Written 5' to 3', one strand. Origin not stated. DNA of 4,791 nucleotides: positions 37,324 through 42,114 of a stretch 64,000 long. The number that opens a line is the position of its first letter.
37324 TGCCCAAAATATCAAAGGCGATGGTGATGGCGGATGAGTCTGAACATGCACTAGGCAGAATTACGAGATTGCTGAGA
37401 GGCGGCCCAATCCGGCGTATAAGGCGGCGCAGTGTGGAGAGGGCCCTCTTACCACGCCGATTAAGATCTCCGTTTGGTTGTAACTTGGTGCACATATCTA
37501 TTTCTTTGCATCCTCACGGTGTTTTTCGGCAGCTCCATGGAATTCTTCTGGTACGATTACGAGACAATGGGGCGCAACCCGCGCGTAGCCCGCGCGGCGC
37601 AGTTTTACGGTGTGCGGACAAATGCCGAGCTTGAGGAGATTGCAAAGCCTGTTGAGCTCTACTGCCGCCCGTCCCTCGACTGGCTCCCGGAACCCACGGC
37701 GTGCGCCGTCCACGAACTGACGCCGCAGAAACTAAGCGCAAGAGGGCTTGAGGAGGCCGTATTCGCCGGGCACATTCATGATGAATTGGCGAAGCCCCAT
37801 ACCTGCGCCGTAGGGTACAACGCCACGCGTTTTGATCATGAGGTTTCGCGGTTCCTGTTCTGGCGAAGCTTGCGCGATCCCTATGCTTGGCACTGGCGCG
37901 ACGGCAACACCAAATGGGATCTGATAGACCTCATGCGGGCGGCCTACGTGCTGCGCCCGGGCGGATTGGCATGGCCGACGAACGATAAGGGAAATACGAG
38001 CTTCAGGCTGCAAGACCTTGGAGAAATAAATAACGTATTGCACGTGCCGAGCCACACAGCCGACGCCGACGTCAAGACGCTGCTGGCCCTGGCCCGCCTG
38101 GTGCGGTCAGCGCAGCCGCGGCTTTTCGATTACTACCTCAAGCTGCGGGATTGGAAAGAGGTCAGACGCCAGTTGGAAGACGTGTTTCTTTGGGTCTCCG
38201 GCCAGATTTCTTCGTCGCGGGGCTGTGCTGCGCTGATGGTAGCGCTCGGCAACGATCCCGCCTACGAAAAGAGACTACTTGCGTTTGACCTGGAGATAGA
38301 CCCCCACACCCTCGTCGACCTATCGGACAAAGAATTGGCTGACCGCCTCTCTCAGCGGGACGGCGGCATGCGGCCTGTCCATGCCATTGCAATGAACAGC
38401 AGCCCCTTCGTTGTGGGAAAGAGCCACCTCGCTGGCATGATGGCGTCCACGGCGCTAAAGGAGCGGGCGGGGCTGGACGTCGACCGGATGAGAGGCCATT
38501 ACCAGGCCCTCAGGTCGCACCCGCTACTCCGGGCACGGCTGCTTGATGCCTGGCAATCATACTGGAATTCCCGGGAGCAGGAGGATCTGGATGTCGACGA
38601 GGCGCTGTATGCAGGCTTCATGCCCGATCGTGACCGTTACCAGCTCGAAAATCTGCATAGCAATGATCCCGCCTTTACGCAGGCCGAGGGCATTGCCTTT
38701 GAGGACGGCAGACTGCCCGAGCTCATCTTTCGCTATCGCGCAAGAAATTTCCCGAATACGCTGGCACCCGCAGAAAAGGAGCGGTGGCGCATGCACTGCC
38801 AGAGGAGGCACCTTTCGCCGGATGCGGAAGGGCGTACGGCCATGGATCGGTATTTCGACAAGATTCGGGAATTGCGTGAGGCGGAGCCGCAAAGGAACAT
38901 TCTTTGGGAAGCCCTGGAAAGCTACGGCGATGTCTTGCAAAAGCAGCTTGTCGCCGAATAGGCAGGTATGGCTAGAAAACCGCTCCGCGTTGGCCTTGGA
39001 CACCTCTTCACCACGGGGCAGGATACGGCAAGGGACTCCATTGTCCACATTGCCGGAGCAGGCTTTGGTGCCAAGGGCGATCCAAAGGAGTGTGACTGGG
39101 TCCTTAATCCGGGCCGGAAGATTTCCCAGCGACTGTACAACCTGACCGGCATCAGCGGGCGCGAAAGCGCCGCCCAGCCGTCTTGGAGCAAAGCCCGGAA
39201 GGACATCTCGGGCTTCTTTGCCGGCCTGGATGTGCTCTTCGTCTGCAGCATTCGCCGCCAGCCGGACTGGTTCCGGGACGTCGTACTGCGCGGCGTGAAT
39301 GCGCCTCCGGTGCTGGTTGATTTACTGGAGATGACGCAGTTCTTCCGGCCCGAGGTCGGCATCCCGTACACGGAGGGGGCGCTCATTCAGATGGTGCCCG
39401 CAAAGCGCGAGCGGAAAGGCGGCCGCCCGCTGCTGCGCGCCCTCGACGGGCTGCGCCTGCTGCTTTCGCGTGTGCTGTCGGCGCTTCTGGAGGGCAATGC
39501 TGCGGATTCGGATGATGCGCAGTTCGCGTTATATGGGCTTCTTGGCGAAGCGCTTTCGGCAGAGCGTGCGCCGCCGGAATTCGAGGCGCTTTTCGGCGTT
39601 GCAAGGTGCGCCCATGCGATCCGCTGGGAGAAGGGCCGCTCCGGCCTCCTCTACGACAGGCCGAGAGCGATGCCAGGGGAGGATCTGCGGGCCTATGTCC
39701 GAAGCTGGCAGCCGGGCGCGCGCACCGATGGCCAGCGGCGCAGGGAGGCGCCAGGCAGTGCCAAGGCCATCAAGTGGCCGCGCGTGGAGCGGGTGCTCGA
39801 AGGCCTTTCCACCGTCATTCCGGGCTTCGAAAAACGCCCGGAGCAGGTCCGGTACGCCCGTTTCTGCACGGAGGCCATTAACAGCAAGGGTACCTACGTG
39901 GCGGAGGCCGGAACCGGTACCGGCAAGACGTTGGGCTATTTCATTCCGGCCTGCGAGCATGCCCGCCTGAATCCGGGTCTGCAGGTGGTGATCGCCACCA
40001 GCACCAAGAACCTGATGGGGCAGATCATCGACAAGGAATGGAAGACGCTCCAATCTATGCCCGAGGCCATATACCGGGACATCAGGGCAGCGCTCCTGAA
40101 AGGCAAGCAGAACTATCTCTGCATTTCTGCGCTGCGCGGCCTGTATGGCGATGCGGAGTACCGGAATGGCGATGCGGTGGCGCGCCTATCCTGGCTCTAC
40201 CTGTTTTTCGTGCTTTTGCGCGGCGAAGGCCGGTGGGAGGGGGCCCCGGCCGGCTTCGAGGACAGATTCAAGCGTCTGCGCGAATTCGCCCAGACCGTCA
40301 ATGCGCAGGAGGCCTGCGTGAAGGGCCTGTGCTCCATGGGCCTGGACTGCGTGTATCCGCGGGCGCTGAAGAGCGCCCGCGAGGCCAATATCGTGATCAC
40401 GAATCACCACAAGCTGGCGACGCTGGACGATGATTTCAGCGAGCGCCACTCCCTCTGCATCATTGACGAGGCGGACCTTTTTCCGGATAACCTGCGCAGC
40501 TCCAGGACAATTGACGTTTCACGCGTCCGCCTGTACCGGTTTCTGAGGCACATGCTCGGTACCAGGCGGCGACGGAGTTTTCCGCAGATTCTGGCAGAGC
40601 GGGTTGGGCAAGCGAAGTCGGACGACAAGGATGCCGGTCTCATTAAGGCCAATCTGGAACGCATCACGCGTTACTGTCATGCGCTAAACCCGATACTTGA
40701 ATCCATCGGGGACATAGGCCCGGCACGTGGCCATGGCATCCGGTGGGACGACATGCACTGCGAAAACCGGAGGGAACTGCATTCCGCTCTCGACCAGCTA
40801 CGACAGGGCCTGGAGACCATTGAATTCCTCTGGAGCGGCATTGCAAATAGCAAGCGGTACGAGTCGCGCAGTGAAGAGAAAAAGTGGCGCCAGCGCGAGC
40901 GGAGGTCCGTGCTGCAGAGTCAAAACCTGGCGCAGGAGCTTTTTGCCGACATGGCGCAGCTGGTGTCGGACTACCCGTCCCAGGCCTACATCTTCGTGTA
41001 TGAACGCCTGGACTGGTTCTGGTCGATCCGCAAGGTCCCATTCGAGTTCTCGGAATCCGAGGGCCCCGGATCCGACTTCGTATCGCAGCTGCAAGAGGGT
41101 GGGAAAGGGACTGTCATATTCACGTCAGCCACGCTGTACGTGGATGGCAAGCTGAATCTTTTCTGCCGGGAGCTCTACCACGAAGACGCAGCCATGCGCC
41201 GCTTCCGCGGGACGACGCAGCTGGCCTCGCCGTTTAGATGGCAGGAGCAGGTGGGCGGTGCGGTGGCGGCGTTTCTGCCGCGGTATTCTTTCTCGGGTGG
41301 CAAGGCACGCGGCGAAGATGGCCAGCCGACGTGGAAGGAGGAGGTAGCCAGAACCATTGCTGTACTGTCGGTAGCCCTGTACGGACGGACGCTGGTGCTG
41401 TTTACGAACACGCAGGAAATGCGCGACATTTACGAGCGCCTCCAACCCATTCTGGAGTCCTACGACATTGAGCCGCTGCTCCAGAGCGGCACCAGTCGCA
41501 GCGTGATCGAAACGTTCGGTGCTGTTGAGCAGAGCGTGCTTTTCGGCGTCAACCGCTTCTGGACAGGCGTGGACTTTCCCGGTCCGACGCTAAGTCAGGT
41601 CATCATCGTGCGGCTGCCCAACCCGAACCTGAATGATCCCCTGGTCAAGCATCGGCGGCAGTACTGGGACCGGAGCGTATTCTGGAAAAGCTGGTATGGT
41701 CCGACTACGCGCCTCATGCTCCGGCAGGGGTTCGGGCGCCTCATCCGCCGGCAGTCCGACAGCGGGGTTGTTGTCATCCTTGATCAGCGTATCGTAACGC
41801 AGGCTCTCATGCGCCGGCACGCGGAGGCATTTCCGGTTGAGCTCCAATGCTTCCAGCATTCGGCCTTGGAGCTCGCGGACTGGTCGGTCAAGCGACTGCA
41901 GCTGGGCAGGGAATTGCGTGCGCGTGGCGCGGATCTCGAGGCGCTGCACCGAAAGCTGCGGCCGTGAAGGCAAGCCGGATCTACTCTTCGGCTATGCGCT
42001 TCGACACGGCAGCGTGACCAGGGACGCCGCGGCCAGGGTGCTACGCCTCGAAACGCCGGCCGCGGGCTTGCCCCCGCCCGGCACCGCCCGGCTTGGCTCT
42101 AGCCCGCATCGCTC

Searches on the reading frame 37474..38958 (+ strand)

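Call 89: search_protein_families(library=pfam, proteins=[window:37474-38958:+], max_evalue=0.00001)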
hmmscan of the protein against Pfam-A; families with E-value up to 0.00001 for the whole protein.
window:37474-38958:+ (495 aa): 2 families
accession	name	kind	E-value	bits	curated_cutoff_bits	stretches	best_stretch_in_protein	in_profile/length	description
PF08411.15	Exonuc_X-T_C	-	6.4e-53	180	27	1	233-485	13-267/269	Exonuclease C-terminal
PF00929.31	RNase_T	-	3.3e-15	57.5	24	1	26-206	2-163/164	Exonuclease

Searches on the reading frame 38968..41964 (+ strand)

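Call 89: search_protein_families(library=pfam, proteins=[window:38968-41964:+], max_evalue=0.00001)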
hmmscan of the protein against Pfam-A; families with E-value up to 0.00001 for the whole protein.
window:38968-41964:+ (999 aa): 2 families
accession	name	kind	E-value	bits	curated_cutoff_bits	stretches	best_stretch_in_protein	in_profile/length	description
PF13307.12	Helicase_C_2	-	8e-32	111.1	25.3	1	804-953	8-165/170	Helicase C-terminal domain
PF00270.35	DEAD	-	1e-11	45.3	26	1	303-357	10-65/167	DEAD/DEAH box helicase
